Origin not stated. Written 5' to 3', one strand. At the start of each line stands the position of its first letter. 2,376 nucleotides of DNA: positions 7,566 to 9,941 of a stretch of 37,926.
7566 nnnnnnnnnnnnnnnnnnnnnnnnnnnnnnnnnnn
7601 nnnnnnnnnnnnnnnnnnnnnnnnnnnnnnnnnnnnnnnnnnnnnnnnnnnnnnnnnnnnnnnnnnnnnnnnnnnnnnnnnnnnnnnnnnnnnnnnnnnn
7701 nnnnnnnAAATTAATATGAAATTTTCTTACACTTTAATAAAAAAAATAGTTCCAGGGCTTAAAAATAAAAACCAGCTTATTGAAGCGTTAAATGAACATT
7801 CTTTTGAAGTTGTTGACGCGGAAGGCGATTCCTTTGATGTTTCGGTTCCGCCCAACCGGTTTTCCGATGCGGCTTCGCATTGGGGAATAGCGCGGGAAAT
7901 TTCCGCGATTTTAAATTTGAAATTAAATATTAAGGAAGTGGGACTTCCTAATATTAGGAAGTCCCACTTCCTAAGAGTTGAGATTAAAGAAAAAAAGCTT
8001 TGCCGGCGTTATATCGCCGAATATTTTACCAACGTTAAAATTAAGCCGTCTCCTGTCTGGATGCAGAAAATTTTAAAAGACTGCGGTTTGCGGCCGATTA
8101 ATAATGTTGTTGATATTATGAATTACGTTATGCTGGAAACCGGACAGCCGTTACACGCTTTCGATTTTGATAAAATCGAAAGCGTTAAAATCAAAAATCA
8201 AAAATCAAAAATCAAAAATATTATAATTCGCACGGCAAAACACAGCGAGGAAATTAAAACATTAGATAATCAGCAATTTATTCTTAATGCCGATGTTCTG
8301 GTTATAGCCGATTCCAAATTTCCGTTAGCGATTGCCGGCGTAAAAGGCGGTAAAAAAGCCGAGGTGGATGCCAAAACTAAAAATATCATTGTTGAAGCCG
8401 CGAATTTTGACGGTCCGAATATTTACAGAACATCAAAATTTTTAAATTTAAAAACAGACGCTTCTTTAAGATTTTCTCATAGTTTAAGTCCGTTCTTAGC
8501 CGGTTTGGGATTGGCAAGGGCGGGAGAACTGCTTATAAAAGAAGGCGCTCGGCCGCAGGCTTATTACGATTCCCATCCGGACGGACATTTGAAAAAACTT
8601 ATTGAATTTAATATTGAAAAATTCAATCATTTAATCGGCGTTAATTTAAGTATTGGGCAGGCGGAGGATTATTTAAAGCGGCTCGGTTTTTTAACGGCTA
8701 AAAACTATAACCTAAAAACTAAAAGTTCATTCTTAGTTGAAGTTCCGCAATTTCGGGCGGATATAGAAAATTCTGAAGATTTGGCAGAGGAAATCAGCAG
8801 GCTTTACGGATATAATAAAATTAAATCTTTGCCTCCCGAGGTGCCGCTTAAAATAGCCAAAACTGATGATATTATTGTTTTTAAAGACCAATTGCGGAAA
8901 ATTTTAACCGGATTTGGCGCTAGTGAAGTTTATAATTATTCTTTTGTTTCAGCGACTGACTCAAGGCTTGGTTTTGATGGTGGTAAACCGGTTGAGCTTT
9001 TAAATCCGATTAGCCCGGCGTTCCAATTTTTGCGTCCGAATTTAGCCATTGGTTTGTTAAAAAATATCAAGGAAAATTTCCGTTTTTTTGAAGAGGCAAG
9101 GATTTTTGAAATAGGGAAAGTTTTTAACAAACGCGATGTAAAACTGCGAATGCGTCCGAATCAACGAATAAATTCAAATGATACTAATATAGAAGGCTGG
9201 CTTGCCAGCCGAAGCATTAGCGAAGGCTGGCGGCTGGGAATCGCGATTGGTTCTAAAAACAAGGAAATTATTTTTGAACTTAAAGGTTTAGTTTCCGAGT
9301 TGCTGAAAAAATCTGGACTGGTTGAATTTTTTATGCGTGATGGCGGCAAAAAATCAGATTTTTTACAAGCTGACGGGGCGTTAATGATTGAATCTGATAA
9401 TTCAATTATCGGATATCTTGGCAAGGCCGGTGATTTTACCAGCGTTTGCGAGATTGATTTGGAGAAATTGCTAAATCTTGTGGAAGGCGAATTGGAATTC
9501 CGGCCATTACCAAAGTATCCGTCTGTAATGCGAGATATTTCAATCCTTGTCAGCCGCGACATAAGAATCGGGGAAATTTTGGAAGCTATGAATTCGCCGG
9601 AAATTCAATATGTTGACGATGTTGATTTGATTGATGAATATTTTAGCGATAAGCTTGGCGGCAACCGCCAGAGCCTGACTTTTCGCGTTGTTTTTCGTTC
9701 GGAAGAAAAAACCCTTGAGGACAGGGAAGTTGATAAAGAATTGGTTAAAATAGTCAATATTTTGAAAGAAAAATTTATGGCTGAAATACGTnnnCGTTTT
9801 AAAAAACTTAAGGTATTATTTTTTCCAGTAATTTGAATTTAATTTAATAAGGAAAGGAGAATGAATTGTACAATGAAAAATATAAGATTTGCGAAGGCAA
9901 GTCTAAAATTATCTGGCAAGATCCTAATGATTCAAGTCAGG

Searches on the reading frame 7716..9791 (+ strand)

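Call 53: search_protein_families(library=pfam, proteins=[window:7716-9791:+])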
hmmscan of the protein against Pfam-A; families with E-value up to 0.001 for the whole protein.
window:7716-9791:+ (692 aa): 4 families
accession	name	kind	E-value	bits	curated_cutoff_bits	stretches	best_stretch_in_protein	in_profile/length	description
PF03483.22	B3_4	-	5.7e-56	189.3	29.3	1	96-274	2-170/174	B3/4 domain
PF17759.6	tRNA_synthFbeta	-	9.9e-25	87.7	22.4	1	369-570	1-192/214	Phenylalanyl tRNA synthetase beta chain CLM domain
PF03147.19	FDX-ACB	-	1.3e-24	86.9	31.1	1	599-692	1-94/94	Ferredoxin-fold anticodon binding domain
PF03484.21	B5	-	2.7e-22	79.2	28.6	1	296-366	1-67/67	tRNA synthetase B5 domain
